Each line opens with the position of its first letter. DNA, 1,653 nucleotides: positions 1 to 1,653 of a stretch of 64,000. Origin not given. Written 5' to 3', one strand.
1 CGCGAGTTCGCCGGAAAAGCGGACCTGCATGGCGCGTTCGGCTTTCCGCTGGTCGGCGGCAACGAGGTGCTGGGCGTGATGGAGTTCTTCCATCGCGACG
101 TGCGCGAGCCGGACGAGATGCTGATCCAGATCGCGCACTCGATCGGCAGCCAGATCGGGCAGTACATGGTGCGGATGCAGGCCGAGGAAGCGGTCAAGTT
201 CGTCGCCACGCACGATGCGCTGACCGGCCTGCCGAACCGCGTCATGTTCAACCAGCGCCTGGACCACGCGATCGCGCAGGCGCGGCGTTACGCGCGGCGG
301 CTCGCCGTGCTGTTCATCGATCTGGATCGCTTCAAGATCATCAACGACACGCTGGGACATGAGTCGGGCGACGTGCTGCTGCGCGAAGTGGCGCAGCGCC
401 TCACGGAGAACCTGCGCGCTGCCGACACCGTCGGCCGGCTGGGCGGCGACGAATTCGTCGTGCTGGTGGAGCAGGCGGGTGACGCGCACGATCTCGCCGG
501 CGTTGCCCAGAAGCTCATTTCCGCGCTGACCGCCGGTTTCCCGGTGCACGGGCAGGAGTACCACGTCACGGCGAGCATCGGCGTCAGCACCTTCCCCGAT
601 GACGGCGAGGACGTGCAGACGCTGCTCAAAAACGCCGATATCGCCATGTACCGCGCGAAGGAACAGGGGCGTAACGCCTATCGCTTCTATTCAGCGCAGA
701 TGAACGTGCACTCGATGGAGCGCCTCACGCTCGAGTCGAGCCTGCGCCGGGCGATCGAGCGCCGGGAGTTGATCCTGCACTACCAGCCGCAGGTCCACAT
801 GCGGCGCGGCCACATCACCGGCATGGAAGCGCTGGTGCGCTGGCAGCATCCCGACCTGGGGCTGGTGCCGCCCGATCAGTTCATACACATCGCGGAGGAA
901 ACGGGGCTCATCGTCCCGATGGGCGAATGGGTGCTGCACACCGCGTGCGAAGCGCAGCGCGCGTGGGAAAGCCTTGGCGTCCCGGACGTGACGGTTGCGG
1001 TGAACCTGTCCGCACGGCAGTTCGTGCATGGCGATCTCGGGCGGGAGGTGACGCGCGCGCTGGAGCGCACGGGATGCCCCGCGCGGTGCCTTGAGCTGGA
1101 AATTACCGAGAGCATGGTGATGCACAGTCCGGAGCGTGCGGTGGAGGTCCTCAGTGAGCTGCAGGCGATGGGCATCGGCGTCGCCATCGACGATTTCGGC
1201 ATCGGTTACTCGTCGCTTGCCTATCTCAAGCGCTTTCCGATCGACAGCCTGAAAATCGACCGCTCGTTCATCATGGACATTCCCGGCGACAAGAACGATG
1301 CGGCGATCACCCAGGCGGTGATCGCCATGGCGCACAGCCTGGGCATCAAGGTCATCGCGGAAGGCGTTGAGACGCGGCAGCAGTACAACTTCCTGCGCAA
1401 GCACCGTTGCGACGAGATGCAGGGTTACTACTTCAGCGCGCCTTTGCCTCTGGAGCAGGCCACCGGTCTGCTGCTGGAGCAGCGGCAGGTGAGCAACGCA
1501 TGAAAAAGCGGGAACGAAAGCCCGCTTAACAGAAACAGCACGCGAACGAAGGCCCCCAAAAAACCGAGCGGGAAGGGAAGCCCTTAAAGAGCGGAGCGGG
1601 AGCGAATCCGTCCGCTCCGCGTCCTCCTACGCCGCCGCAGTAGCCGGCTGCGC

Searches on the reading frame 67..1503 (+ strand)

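Call 40: search_protein_families(library=pfam, proteins=[window:67-1503:+], max_evalue=0.001)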
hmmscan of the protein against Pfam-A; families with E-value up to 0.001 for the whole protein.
window:67-1503:+ (478 aa): 2 families
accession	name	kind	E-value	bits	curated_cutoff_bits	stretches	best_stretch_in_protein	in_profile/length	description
PF00563.25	EAL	-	2.4e-82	276.3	31.3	1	225-459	3-236/236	EAL domain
PF00990.26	GGDEF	-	3.1e-54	183.5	23.8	1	47-203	1-160/161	Diguanylate cyclase, GGDEF domain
